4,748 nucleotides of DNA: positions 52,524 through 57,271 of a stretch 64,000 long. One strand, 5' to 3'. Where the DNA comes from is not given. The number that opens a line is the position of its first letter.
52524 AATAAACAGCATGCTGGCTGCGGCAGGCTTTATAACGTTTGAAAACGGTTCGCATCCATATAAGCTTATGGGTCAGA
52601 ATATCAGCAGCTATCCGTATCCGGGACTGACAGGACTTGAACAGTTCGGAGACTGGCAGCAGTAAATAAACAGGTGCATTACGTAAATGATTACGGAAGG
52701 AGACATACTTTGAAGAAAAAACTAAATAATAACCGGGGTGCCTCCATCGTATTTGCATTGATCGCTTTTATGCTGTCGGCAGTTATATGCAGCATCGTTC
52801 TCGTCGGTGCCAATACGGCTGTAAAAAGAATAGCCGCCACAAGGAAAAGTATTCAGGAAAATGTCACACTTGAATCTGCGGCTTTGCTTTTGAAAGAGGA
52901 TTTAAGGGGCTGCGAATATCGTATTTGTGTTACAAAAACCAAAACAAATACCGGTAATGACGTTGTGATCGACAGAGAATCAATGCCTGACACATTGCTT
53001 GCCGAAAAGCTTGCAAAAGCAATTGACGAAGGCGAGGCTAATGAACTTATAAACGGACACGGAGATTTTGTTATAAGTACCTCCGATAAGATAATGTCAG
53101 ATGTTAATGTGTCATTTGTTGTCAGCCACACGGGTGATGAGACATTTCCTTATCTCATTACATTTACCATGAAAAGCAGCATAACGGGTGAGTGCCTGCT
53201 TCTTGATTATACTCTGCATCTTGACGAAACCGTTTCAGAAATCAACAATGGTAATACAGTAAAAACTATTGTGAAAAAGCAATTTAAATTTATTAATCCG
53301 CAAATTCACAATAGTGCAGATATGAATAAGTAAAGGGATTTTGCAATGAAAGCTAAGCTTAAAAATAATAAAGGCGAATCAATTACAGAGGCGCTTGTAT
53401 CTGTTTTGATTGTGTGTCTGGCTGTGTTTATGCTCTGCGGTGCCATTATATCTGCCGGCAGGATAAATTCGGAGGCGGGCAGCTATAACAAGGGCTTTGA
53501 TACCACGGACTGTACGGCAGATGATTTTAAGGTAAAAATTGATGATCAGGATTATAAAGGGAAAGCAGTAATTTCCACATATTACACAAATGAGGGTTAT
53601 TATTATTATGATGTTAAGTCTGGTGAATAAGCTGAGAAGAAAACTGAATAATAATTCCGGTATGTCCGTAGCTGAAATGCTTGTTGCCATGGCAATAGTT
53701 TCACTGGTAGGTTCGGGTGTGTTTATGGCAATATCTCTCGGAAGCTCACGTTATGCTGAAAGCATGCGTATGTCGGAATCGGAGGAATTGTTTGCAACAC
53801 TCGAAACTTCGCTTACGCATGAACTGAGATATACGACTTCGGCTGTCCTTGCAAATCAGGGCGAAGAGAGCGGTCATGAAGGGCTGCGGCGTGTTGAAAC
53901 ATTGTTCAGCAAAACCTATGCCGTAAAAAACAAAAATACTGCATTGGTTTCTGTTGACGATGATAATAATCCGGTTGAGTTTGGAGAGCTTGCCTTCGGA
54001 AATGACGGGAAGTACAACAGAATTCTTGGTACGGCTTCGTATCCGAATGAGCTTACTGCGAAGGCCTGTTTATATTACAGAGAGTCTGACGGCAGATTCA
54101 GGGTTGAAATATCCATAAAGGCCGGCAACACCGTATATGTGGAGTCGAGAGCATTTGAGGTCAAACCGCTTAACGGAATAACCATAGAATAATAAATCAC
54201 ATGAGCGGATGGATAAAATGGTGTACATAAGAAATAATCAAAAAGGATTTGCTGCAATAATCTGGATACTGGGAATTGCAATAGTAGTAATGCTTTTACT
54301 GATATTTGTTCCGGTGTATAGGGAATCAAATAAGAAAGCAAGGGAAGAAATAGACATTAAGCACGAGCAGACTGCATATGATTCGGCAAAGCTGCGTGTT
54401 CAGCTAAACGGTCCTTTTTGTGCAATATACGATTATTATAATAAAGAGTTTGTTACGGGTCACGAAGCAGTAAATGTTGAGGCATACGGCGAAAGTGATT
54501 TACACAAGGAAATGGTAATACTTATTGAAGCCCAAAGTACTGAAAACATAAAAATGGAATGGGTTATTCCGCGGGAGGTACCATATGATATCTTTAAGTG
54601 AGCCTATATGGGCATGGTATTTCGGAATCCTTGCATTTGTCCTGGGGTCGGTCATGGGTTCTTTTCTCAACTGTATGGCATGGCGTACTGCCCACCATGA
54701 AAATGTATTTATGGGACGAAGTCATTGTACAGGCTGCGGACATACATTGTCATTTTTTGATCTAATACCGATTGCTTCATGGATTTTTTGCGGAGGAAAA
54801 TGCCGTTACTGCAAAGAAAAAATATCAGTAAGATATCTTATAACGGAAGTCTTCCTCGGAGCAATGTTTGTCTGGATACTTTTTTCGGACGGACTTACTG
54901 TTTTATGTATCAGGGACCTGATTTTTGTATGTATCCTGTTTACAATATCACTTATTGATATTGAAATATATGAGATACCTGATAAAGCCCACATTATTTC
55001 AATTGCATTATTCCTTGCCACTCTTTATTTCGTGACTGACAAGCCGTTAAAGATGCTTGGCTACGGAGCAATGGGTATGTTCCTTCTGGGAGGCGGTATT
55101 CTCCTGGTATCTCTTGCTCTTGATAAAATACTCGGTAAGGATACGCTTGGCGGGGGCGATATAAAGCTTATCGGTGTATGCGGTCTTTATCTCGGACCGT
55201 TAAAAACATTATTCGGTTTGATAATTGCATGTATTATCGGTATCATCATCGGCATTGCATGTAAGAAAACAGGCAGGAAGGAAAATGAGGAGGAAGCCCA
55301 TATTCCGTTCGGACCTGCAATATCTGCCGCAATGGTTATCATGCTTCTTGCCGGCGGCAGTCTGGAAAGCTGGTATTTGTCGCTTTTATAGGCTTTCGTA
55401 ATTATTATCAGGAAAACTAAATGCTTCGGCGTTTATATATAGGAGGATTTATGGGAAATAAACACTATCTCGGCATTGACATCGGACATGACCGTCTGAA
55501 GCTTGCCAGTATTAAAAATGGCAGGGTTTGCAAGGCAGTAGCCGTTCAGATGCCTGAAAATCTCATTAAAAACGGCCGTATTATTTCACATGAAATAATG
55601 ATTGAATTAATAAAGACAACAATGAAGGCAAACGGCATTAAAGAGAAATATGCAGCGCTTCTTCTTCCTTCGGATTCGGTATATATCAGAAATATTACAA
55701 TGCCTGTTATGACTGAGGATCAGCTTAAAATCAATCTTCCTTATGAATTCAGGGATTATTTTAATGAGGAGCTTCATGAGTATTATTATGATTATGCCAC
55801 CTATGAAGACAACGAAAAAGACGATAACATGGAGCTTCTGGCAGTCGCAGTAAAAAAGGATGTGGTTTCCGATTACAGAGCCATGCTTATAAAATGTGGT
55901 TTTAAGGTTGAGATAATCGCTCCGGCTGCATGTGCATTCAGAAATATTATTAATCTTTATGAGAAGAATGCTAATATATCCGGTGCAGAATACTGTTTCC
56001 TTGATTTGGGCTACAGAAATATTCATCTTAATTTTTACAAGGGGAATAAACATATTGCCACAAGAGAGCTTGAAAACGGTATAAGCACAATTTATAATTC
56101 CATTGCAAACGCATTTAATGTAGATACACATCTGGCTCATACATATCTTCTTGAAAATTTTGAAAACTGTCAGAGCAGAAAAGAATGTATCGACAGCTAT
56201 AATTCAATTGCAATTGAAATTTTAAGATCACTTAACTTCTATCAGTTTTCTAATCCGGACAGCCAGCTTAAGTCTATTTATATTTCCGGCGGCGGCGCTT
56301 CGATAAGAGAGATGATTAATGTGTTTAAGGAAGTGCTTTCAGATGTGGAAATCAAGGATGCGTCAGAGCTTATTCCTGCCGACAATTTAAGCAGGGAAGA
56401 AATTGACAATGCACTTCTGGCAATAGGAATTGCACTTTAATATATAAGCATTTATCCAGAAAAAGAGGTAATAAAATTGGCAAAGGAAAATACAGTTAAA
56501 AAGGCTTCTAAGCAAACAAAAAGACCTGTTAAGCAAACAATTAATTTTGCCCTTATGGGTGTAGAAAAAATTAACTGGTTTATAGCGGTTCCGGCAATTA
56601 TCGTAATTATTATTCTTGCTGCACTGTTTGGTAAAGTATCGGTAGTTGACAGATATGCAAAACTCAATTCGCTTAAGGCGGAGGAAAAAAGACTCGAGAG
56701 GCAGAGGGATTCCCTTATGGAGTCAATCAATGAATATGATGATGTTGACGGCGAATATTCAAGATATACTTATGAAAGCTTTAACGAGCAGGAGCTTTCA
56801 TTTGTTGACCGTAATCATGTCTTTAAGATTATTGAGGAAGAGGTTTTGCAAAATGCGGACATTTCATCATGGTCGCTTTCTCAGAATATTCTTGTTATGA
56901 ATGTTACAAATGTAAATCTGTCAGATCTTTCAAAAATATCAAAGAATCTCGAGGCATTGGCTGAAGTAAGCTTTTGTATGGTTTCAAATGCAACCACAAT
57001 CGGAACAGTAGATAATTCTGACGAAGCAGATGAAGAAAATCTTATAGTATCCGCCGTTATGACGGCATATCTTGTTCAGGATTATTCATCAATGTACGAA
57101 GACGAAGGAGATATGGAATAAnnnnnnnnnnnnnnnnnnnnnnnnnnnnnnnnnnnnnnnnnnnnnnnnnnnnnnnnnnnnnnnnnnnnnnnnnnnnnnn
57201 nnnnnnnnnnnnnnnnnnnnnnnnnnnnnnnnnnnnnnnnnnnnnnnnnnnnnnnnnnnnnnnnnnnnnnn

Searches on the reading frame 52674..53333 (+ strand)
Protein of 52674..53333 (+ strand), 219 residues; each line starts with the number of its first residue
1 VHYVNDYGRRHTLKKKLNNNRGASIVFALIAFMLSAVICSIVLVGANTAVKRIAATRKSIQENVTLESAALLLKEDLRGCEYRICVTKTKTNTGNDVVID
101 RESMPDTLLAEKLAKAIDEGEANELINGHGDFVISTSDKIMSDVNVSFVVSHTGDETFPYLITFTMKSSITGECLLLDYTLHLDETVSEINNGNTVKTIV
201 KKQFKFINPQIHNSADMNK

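Call 3: search_protein_families(library=pfam, proteins=[window:52674-53333:+], max_evalue=1)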
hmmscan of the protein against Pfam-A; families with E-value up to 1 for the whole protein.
window:52674-53333:+ (219 aa): 0 families

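Call 4: search_protein_families(library=ncbifam, proteins=[window:52674-53333:+], max_evalue=1)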
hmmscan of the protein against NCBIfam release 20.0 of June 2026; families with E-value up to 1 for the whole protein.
window:52674-53333:+ (219 aa): 2 families
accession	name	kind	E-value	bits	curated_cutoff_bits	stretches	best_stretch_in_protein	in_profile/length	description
TIGR03337.1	phnR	equivalog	0.0065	16.2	296.75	1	53-183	35-169/231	phosphonate utilization transcriptional regulator PhnR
NF037980.1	T2SS_GspK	equivalog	0.13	11.8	130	1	21-78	2-59/307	type II secretion system minor pseudopilin GspK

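Call 69: search_solved_structures(query=A5, max_evalue=10)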
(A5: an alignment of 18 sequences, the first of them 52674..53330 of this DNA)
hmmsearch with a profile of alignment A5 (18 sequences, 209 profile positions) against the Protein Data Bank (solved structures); distinct sequences matched with E-value up to 10: 11.
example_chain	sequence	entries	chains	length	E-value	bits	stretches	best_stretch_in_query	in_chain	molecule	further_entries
7xke_R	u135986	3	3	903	0.0036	20.6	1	78-159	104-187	Adhesion G-protein coupled receptor G2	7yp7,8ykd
7wui_R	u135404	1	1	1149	0.0039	20.5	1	78-159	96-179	Adhesion G-protein coupled receptor G2,mCherry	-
8ont_A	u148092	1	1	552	0.033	17.5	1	21-116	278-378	NRAMP related aluminium transporter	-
9wyu_A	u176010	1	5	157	1.1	12.4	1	76-180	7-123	Anti-Parallel Protein 10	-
4bvn_A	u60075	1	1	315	1.6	11.9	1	11-45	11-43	BETA-1 ADRENERGIC RECEPTOR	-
2y00_A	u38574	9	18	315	1.6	11.9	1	11-45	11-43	BETA-1 ADRENERGIC RECEPTOR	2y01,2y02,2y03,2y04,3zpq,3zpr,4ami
5a8e_A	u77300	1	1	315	1.6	11.9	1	11-45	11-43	BETA1 ADRENERGIC RECEPTOR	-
2vt4_A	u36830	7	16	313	1.6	11.9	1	11-45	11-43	BETA1 ADRENERGIC RECEPTOR | BETA-1 ADRENERGIC RECEPTOR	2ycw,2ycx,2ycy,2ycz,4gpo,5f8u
8t9n_A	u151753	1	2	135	2.4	11.4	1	72-172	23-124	Anti-sigma-I factor RsgI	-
7jjo_R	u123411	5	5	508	3.3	10.9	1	11-45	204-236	Beta1-Adrenergic Receptor | Endolysin,Endolysin,Beta-1 adrenergic receptor chimera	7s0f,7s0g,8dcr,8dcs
9rx1_A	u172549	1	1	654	4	10.6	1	11-45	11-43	Beta-1 adrenergic receptor,Beta-lactamase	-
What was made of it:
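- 52674..53333 (+): 219-aa minor pilin lacking Glu5 (NNNRG|ASIVF), a cap-like ('K-like') subunit conserved next to the large pilin in related loci. There is no sequence link to GspK (calls 4, 69).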

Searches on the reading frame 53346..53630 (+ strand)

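Call 3: search_protein_families(library=pfam, proteins=[window:53346-53630:+], max_evalue=1)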
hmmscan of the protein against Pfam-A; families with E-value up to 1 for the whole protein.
window:53346-53630:+ (94 aa): 0 families

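Call 4: search_protein_families(library=ncbifam, proteins=[window:53346-53630:+], max_evalue=1)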
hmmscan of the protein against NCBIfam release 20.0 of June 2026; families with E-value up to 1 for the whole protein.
window:53346-53630:+ (94 aa): 3 families
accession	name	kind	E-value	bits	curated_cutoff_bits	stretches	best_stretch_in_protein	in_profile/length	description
NF041013.1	T4P_ComGE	equivalog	0.051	13.7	49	1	6-34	1-29/83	competence type IV pilus minor pilin ComGE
NF007660.0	PRK10332.1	equivalog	0.14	12.7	86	1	1-32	1-32/107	prepilin-type N-terminal cleavage/methylation domain-containing protein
NF041501.1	cola_mem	domain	0.17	10.9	150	1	6-52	181-226/312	FGLLP motif-containing membrane protein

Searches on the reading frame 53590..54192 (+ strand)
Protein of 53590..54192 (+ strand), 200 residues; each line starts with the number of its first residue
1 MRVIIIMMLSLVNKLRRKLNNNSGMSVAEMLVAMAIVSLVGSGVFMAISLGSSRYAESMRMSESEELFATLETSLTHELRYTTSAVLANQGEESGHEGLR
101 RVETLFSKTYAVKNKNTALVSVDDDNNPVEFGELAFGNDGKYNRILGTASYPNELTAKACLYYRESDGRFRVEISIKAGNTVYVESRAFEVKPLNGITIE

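Call 3: search_protein_families(library=pfam, proteins=[window:53590-54192:+], max_evalue=1)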
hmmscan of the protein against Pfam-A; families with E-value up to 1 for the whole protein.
window:53590-54192:+ (200 aa): 2 families
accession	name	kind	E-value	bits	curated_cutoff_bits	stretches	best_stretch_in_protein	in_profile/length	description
PF07963.17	N_methyl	-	0.00031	20.6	21.2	1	20-45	2-27/27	Prokaryotic N-terminal methylation motif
PF11152.14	CCB2_CCB4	-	0.17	11.6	26.3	1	5-89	8-91/195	Cofactor assembly of complex C subunit B, CCB2/CCB4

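Call 4: search_protein_families(library=ncbifam, proteins=[window:53590-54192:+], max_evalue=1)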
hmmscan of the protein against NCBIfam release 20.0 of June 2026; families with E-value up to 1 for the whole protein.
window:53590-54192:+ (200 aa): 5 families
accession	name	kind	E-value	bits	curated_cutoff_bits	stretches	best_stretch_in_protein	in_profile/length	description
TIGR02532.1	IV_pilin_GFxxxE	domain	0.005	16.7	16.3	1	23-43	2-22/24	prepilin-type N-terminal cleavage/methylation domain-containing protein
NF007848.0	PRK10557.1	equivalog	0.03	13.6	120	1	17-43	5-31/192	prepilin peptidase-dependent protein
NF041013.1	T4P_ComGE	equivalog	0.047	13.8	49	1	20-80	1-58/83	competence type IV pilus minor pilin ComGE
TIGR01707.1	gspI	equivalog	0.15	12.6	44.35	1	24-63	1-37/101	type II secretion system minor pseudopilin GspI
NF045974.1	conju_CD1108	subfamily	0.17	11.7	100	1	29-82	67-119/190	CD1108 family mobile element protein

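Call 70: search_solved_structures(query=A6, max_evalue=10)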
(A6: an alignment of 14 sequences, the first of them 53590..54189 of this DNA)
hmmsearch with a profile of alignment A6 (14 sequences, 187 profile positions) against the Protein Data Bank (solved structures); distinct sequences matched with E-value up to 10: 16.
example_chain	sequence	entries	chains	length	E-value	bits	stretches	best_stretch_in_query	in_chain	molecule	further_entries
7tgg_A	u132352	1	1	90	1.7e-06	31.3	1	7-74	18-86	Geopilin domain 1 protein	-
9egp_A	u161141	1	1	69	6.2e-05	26.2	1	10-38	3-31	Geopilin domain 1 protein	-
8pfb_G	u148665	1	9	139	0.003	20.7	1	18-112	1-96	Type IV pilin PilE1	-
9laa_A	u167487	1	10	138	0.1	15.7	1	12-36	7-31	Type IV pilin protein PilA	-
2m7g_A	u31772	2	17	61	0.11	15.6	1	18-74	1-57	Geopilin domain 1 protein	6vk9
9pv8_A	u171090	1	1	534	0.13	15.4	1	112-153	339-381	Oligopeptide-binding protein OppA3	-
8jz1_B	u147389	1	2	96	0.29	14.2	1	100-165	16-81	Monellin chain B,Monellin chain A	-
1fuw_A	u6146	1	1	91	0.48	13.5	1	100-165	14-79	MONELLIN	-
9lab_B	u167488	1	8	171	1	12.4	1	12-35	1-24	MSHA major pilin subunit MshA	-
1mnl_A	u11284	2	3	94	1.1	12.3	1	100-165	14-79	MONELLIN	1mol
8jz0_A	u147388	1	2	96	1.7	11.7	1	100-165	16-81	Monellin chain B,Monellin chain A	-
6lay_A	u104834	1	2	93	1.8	11.6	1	100-165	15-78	Monellin chain B,Monellin chain A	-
5lc6_A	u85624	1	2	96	2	11.5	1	100-165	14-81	Monellin chain B,Monellin chain A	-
5lc7_A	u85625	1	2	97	2.1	11.4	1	100-165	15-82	Monellin chain B,Monellin chain A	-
3q2p_A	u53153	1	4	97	2.1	11.4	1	99-165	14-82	Monellin chain B/Monellin chain A chimeric protein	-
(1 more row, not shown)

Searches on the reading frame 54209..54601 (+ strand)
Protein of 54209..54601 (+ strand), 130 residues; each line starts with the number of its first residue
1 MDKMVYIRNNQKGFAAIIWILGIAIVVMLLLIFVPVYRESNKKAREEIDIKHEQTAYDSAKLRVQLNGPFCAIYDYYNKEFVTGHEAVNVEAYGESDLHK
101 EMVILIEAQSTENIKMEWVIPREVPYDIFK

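Call 3: search_protein_families(library=pfam, proteins=[window:54209-54601:+], max_evalue=1)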
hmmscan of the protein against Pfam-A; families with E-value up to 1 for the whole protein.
window:54209-54601:+ (130 aa): 3 families
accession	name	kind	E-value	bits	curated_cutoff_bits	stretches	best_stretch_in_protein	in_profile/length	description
PF03918.19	CcmH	-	0.06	13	25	1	5-56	86-137/143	Cytochrome C biogenesis protein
PF07116.16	DUF1372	-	0.073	13.7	25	1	10-101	4-81/98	Protein of unknown function (DUF1372)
PF05568.16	ASFV_J13L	-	0.14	12.4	23.6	1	14-54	27-67/189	African swine fever virus J13L protein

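Call 4: search_protein_families(library=ncbifam, proteins=[window:54209-54601:+], max_evalue=1)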
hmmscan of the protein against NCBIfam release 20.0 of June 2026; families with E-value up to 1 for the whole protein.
window:54209-54601:+ (130 aa): 4 families
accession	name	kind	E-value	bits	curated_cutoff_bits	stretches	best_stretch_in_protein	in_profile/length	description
NF007862.0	PRK10574.1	equivalog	0.021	14.9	138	1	9-45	2-38/145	prepilin peptidase-dependent pilin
NF041013.1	T4P_ComGE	equivalog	0.041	14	49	1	9-61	1-50/83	competence type IV pilus minor pilin ComGE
NF033218.1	anchor_AmaP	equivalog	0.049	13.4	55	1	13-53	46-83/166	alkaline shock response membrane anchor protein AmaP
NF040999.1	pilin_ComGC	equivalog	0.089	13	75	1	11-45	1-35/84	competence type IV pilus major pilin ComGC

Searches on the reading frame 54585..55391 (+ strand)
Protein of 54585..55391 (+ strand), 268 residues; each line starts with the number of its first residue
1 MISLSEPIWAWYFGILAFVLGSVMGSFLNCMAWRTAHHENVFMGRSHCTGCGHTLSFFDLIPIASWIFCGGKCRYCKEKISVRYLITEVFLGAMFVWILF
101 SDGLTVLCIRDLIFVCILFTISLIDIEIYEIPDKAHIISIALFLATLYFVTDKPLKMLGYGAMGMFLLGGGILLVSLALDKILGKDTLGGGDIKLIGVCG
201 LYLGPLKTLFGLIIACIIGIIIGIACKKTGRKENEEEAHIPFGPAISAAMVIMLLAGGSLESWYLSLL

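Call 3: search_protein_families(library=pfam, proteins=[window:54585-55391:+], max_evalue=1)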
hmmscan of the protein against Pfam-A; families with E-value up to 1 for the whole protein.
window:54585-55391:+ (268 aa): 3 families
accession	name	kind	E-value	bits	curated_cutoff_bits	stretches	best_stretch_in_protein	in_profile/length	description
PF06750.18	A24_N_bact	-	4.7e-28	97.5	23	1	19-99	1-81/84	Bacterial Peptidase A24 N-terminal domain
PF01478.23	Peptidase_A24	-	4.7e-12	46.7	26.5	1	112-224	1-104/104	Type IV leader peptidase family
PF13858.11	DUF4199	-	0.0015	19.4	32.3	1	205-257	28-78/165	Protein of unknown function (DUF4199)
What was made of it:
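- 54585..55391 (+): Prepilin peptidase PilD. A24_N_bact 97.5 bits and Peptidase_A24 46.7 bits (call 3).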

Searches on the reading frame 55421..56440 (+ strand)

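Call 3: search_protein_families(library=pfam, proteins=[window:55421-56440:+], max_evalue=1)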
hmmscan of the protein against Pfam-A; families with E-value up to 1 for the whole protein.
window:55421-56440:+ (339 aa): 6 families
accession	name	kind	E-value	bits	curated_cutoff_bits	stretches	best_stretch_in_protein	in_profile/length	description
PF11104.14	PilM_2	-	6.1e-27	94.9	27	1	18-318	1-311/340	Type IV pilus assembly protein PilM;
PF14450.12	FtsA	-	4.1e-05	24.4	31.8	1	18-84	2-62/127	Cell division protein FtsA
PF05134.19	T2SSL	-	0.0054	16.6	25.5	1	75-172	46-137/231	Type II secretion system (T2SS), protein L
PF11051.14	Mannosyl_trans3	-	0.011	15.5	22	1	117-218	44-137/273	Mannosyltransferase putative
PF06440.16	DNA_pol3_theta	-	0.063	13.5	34.6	1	81-121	19-58/70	DNA polymerase III, theta subunit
PF00406.28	ADK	-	0.19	12.3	26.8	1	46-77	46-77/151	Adenylate kinase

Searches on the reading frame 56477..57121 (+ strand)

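Call 3: search_protein_families(library=pfam, proteins=[window:56477-57121:+], max_evalue=1)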
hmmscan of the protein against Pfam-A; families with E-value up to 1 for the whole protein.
window:56477-57121:+ (214 aa): 3 families
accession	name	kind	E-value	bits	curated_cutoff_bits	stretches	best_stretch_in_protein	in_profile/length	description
PF04977.20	DivIC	-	0.037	14.3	28.9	1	41-89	1-53/80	Septum formation initiator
PF24226.1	DUF7442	-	0.16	12.3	23.8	1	20-57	17-55/79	Phage membrane protein Family of unknown function (DUF7442)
PF04521.18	Viral_P18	-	0.19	12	25.9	1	59-85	87-113/137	ssRNA positive strand viral 18kD cysteine rich protein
